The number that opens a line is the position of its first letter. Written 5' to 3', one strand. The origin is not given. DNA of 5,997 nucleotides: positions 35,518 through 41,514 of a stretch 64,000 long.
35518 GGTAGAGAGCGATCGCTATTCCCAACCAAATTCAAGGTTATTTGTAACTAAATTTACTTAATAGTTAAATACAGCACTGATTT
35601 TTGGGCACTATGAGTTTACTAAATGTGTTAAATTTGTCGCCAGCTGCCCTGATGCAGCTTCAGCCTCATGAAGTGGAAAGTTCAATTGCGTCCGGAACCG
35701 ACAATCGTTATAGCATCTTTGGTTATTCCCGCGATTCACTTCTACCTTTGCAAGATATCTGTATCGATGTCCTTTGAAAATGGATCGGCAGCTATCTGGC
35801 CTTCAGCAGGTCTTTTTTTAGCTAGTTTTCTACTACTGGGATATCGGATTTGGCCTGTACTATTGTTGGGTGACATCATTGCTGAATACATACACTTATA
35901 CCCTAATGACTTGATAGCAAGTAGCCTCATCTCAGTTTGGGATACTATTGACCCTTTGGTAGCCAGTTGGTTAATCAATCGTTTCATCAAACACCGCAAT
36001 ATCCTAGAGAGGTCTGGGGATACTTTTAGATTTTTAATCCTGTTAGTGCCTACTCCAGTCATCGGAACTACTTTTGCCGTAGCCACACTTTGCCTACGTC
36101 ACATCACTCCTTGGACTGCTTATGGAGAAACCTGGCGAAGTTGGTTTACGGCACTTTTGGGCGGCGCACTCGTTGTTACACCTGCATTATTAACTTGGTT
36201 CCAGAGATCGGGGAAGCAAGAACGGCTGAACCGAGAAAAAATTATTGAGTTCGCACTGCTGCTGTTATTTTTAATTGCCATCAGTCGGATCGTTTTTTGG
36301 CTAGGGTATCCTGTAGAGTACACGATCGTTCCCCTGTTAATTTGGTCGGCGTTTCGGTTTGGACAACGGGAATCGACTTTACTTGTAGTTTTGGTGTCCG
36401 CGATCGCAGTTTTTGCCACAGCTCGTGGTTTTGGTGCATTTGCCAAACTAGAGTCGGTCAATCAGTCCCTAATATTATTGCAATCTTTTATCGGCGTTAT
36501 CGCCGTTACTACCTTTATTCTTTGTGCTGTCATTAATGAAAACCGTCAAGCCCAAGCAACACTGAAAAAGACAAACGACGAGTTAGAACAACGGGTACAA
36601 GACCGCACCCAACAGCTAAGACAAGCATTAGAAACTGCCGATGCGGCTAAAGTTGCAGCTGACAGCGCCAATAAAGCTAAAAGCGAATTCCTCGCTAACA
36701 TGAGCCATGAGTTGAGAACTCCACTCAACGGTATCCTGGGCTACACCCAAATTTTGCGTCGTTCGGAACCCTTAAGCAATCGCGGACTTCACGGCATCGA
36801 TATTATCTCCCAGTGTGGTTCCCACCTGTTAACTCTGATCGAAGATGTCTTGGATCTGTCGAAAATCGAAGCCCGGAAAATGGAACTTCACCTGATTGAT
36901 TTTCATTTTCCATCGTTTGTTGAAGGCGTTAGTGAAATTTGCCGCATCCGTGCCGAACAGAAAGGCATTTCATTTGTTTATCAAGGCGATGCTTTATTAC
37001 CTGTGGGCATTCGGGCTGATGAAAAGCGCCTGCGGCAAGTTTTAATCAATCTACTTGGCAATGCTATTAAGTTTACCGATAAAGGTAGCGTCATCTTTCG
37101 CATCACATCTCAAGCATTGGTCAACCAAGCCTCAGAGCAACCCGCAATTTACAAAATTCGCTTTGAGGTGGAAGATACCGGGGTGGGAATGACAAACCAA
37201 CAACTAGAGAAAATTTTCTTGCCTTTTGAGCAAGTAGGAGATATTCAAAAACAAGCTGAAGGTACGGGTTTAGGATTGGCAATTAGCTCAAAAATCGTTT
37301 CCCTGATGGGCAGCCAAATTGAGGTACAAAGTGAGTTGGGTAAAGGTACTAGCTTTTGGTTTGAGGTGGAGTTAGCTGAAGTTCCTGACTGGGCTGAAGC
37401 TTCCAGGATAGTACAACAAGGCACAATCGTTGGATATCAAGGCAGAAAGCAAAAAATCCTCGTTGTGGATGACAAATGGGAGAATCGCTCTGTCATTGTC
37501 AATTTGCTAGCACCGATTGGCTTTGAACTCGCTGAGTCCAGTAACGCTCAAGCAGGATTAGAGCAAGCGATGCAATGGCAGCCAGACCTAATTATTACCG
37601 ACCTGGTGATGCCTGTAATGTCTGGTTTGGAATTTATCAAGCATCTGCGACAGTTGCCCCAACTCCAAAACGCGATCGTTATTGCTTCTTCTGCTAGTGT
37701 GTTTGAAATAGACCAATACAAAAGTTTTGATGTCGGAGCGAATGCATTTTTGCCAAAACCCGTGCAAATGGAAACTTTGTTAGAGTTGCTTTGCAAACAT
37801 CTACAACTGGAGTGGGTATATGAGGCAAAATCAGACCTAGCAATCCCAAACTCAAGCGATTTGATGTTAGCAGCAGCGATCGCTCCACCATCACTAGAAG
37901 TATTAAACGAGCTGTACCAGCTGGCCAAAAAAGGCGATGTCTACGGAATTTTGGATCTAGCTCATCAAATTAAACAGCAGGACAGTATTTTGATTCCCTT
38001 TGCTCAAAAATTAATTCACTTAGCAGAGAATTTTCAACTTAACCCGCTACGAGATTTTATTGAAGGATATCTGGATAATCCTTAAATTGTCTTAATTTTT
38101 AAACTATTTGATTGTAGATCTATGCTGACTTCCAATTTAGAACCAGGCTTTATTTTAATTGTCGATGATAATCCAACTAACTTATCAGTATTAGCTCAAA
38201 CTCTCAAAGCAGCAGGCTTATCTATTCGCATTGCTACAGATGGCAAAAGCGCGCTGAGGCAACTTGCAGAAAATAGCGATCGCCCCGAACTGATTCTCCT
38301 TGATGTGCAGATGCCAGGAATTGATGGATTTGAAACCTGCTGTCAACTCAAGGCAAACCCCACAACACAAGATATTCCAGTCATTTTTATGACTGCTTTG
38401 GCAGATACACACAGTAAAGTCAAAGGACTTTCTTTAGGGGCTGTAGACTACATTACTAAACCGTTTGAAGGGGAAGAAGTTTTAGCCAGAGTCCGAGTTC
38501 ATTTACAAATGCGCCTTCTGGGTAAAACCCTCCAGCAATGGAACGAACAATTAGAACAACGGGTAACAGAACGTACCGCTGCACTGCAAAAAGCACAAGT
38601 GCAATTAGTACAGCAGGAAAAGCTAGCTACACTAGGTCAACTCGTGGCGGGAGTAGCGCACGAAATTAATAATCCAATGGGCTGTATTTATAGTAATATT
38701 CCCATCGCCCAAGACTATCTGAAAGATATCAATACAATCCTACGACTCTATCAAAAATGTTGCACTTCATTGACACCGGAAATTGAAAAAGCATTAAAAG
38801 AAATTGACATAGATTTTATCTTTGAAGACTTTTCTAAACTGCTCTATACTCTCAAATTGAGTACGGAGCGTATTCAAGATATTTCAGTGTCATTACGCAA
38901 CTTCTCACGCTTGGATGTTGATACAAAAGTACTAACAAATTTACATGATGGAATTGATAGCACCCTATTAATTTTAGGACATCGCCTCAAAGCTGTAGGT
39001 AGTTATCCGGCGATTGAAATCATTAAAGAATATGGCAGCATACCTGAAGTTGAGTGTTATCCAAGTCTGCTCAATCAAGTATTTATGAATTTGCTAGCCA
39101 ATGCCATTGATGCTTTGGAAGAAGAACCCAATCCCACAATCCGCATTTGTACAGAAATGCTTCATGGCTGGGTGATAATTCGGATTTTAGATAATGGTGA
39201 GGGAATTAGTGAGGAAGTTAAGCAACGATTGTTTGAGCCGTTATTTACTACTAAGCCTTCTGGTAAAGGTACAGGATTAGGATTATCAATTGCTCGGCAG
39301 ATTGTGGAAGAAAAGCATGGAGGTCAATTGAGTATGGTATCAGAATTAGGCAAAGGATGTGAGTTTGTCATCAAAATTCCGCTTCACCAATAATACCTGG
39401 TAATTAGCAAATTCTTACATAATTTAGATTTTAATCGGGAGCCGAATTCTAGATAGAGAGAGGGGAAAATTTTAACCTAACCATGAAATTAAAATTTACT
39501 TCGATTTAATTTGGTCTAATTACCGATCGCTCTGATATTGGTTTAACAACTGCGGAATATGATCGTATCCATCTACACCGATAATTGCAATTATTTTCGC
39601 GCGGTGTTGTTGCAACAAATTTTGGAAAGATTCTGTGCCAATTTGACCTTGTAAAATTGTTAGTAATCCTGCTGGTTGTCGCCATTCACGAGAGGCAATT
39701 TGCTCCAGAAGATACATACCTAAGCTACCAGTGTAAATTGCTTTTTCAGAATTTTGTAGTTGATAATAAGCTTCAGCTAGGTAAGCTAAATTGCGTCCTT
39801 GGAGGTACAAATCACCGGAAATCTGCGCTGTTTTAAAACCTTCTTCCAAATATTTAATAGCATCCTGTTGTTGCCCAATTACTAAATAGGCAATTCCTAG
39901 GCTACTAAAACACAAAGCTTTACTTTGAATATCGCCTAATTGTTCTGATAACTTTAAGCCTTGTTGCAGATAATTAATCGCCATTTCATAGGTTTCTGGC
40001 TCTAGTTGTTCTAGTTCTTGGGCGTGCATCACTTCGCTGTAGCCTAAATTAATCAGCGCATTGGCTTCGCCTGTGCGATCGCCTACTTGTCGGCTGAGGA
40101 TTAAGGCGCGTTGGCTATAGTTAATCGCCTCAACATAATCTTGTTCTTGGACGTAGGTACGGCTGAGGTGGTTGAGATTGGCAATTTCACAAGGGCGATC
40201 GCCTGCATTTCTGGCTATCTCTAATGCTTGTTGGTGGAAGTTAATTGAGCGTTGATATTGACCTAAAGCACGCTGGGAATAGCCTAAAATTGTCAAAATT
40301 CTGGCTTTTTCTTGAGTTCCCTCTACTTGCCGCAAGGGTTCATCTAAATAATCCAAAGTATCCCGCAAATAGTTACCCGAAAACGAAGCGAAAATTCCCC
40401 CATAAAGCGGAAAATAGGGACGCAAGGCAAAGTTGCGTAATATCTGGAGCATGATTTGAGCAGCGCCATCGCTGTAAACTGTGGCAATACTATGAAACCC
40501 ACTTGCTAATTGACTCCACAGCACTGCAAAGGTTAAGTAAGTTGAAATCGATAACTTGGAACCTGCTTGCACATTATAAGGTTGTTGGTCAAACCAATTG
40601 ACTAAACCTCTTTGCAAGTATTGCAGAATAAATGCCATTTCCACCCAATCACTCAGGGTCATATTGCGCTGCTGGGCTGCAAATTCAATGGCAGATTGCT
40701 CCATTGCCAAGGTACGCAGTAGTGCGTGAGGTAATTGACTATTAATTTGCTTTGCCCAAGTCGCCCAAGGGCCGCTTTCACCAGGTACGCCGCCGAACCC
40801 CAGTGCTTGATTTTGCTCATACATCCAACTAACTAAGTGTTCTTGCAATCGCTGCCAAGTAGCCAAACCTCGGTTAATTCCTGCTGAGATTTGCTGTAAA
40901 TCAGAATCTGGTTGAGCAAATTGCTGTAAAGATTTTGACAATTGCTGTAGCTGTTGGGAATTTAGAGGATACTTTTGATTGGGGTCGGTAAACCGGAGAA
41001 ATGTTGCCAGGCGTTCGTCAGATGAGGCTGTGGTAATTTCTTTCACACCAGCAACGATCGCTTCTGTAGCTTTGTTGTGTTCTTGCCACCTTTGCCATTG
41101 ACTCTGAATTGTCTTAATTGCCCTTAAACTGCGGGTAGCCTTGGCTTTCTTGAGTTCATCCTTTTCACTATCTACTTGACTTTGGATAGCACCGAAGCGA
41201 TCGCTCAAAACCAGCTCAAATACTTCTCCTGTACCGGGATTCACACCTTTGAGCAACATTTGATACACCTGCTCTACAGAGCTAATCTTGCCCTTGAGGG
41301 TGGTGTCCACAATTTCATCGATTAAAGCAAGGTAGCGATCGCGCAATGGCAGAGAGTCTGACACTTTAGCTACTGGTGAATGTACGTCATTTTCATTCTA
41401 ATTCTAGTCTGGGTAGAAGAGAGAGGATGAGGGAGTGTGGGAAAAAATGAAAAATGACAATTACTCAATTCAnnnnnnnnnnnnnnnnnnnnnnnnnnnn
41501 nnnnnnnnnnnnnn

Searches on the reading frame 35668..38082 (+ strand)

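Call 8: search_protein_families(library=pfam, proteins=[window:35668-38082:+], max_evalue=0.001)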
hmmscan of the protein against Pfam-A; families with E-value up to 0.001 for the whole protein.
window:35668-38082:+ (805 aa): 4 families
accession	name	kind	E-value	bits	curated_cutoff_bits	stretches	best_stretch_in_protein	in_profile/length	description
PF05231.19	MASE1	-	8.9e-38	130.5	29.8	1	19-293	7-299/299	MASE1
PF02518.31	HATPase_c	-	3.8e-26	92.1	26.4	1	451-570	2-110/111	Histidine kinase-, DNA gyrase B-, and HSP90-like ATPase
PF00072.30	Response_reg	-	7.9e-21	74.8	30.2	1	597-707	1-109/111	Response regulator receiver domain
PF00512.31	HisKA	-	3.6e-20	72.2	26.9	1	337-402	1-65/66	His Kinase A (phospho-acceptor) domain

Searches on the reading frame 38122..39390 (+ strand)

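Call 8: search_protein_families(library=pfam, proteins=[window:38122-39390:+], max_evalue=0.001)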
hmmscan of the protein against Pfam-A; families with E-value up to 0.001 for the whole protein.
window:38122-39390:+ (423 aa): 4 families
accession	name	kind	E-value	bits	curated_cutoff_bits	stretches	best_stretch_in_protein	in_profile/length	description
PF00072.30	Response_reg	-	2.2e-29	102.3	30.2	1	11-125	1-111/111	Response regulator receiver domain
PF02518.31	HATPase_c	-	3.4e-26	92.3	26.4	1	315-422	4-110/111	Histidine kinase-, DNA gyrase B-, and HSP90-like ATPase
PF14501.12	HATPase_c_5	-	1.2e-09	38.4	22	1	318-406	7-89/102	GHKL domain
PF00512.31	HisKA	-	3e-05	24.4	26.9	0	171-216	2-31/66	His Kinase A (phospho-acceptor) domain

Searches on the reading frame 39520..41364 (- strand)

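Call 8: search_protein_families(library=pfam, proteins=[window:39520-41364:-], max_evalue=0.001)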
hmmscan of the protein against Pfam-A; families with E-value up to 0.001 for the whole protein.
window:39520-41364:- (614 aa): 6 families
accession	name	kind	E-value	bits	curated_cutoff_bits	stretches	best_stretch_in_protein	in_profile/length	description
PF13424.12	TPR_12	-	1.9e-18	66.9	30.1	3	354-421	3-72/77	Tetratricopeptide repeat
PF13176.12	TPR_7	-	8.1e-11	41.6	27.9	1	358-390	3-35/36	Tetratricopeptide repeat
PF07719.23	TPR_2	-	3.2e-09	36.6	27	0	355-386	2-33/34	Tetratricopeptide repeat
PF00515.34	TPR_1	-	2e-07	31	27.8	0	354-386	1-33/34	Tetratricopeptide repeat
PF13181.12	TPR_8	-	1.4e-06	28.4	25.7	0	354-386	1-33/34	Tetratricopeptide repeat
PF13374.12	TPR_10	-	1.1e-05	25.7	27.5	0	397-427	5-35/42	Tetratricopeptide repeat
